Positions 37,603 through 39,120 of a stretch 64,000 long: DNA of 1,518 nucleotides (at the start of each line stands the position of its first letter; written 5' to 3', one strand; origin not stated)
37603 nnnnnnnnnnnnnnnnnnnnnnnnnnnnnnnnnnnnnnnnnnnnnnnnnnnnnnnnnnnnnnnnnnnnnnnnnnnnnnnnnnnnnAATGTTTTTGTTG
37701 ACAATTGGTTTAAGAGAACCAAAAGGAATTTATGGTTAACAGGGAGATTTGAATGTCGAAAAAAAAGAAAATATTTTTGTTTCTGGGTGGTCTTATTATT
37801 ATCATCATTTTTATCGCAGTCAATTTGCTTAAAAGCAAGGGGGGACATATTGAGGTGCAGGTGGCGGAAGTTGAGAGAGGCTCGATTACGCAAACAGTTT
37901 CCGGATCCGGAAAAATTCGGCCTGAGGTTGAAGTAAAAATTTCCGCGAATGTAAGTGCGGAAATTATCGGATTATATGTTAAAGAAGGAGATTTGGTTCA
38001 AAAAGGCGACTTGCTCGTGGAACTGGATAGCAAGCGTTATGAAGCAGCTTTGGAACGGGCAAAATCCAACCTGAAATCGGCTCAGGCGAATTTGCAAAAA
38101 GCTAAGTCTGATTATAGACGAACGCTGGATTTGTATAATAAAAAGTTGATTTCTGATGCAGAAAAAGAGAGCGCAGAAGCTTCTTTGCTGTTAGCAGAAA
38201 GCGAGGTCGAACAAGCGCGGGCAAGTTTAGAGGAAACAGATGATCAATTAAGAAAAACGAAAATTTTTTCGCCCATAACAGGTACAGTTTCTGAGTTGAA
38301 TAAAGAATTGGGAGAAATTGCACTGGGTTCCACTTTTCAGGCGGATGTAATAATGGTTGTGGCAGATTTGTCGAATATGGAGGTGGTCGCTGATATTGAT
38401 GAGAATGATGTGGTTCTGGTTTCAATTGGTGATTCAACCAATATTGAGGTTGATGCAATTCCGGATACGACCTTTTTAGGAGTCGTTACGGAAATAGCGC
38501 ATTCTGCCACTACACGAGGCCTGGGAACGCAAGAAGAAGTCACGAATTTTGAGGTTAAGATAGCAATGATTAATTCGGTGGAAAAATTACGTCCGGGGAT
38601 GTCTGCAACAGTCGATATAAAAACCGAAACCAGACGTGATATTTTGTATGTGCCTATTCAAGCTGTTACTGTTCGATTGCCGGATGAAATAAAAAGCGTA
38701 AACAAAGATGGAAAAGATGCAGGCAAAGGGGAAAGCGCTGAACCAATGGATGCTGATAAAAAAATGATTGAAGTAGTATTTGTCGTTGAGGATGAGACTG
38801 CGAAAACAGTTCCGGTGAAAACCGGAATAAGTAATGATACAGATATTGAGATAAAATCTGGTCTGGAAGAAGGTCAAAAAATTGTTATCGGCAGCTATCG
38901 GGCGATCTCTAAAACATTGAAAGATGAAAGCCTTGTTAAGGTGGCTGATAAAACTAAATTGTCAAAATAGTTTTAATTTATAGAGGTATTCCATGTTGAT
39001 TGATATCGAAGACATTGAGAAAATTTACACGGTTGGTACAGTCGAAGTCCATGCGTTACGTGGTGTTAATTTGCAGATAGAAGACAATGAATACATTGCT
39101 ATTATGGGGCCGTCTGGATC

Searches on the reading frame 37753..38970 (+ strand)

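Call 10: search_protein_families(library=pfam, proteins=[window:37753-38970:+])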
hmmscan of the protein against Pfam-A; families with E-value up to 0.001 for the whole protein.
window:37753-38970:+ (405 aa): 3 families
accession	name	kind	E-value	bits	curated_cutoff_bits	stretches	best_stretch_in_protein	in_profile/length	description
PF16576.10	HlyD_D23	-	2.9e-20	72.9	30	1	60-285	19-214/214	Barrel-sandwich domain of CusB or HlyD membrane-fusion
PF13437.12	HlyD_3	-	6.3e-12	46.6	22.2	1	170-281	1-105/106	HlyD family secretion protein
PF13533.13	Biotin_lipoyl_2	-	1.4e-07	31.6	29.8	1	61-92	1-32/32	Biotin-lipoyl like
